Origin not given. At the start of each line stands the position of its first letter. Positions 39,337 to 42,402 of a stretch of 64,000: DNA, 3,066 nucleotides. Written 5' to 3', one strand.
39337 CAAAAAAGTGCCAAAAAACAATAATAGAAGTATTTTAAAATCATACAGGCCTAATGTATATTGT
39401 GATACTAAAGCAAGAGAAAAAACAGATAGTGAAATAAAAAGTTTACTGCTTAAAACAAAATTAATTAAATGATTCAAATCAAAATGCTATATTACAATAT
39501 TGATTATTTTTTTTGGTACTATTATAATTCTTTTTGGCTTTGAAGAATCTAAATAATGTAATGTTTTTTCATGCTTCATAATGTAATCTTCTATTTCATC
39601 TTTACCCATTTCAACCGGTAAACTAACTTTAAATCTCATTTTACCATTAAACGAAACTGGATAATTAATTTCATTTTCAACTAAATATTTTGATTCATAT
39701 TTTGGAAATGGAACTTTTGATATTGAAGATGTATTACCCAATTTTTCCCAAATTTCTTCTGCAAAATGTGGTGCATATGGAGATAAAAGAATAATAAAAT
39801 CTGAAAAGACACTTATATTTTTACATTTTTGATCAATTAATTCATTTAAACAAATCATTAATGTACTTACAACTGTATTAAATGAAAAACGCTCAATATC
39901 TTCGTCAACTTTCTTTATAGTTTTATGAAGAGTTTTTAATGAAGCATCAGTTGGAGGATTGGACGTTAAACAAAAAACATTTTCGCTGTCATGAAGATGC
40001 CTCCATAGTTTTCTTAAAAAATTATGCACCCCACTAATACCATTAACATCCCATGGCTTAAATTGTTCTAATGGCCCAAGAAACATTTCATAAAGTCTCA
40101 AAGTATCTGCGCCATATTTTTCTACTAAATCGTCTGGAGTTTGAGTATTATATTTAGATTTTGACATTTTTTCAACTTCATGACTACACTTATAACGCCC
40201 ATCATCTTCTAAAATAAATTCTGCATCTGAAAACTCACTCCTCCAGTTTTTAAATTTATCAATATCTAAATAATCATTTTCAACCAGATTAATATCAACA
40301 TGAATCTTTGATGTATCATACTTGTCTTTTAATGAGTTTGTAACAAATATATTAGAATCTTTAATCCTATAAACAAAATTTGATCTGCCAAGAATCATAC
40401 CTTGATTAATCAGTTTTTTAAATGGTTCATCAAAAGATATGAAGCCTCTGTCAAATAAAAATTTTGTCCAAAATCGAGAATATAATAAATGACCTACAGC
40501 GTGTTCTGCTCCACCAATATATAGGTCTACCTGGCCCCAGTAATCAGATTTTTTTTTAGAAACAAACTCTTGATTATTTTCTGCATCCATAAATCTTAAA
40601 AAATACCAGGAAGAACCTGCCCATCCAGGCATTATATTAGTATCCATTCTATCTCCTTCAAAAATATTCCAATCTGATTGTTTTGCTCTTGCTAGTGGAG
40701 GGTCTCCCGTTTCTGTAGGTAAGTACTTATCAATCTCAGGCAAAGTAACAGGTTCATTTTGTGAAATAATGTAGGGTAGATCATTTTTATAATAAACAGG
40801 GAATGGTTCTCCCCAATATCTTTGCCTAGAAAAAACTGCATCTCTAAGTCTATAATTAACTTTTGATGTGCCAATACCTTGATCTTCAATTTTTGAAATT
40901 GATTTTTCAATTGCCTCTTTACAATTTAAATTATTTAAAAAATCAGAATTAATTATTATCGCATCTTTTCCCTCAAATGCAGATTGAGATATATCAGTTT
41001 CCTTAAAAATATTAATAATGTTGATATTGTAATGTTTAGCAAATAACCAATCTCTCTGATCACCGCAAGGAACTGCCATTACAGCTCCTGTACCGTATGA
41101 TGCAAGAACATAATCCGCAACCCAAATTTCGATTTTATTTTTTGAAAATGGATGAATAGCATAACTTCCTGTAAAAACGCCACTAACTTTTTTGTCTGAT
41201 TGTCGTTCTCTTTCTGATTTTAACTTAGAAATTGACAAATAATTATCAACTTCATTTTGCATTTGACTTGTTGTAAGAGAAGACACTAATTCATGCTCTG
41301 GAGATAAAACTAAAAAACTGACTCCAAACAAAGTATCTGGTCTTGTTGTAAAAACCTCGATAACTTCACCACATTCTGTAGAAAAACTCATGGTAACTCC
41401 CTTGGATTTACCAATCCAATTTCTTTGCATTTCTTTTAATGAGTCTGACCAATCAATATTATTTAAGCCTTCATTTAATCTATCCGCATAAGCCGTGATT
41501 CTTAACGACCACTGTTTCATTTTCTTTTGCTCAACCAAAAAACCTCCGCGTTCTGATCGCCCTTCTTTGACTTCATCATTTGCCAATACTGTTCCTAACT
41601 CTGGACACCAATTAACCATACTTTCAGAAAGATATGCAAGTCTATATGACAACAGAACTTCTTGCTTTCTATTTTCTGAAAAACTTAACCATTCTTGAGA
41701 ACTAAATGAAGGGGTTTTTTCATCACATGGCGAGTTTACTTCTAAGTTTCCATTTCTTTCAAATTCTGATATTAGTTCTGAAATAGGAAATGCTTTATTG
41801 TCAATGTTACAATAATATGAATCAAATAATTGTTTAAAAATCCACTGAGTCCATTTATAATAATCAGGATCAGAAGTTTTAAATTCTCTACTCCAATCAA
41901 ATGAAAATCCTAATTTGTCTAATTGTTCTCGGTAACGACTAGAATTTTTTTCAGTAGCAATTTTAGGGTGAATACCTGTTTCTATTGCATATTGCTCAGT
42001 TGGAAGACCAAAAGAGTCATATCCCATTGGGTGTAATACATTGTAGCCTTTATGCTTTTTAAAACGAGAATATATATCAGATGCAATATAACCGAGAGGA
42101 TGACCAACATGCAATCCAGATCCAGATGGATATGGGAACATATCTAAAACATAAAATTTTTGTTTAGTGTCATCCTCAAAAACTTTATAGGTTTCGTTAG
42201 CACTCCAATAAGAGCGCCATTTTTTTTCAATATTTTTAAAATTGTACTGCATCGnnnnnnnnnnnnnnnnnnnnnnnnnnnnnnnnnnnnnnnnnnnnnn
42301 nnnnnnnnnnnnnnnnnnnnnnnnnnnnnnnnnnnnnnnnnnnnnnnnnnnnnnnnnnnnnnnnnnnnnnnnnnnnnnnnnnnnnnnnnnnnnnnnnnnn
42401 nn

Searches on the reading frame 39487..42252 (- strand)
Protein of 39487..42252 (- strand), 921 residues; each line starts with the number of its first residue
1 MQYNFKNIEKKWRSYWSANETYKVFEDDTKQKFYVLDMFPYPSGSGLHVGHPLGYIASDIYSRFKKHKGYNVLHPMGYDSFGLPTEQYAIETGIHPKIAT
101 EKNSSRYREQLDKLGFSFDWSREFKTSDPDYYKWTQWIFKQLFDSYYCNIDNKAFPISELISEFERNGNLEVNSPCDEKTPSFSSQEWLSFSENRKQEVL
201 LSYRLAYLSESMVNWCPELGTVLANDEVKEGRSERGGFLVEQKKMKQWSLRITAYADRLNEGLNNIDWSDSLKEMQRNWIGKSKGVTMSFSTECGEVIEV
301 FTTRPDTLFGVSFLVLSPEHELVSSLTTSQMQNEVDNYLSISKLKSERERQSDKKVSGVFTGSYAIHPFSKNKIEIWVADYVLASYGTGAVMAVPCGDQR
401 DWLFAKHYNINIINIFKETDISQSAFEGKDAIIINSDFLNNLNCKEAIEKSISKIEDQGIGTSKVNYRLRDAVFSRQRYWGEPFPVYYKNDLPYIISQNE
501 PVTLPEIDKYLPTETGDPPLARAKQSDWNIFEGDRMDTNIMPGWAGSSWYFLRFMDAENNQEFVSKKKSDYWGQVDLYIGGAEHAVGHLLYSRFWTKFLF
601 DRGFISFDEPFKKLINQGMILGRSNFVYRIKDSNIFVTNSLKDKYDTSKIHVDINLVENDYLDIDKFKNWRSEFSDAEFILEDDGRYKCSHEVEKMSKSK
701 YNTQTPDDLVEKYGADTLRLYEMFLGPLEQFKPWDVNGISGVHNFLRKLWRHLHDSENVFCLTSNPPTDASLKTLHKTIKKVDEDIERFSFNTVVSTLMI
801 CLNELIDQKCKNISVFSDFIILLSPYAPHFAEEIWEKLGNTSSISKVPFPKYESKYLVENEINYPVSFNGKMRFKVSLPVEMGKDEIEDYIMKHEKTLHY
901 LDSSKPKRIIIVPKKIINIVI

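Call 6: search_protein_families(library=pfam, proteins=[window:39487-42252:-])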
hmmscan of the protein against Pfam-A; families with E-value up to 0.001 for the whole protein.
window:39487-42252:- (921 aa): 4 families
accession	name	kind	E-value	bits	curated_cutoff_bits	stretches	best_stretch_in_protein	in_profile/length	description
PF13603.12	tRNA-synt_1_2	-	1.1e-55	188.4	25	1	277-455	1-184/185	Leucyl-tRNA synthetase, editing domain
PF00133.28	tRNA-synt_1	-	4.4e-33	115.1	22.7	2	12-145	2-153/414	tRNA synthetases class I (I, L, M and V)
PF09334.17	tRNA-synt_1g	-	3e-21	76.1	20.1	1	38-145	6-110/391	tRNA synthetases class I (M)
PF08264.19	Anticodon_1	-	8.3e-20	71.6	25.1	1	772-879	5-139/148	Anticodon-binding domain of tRNA ligase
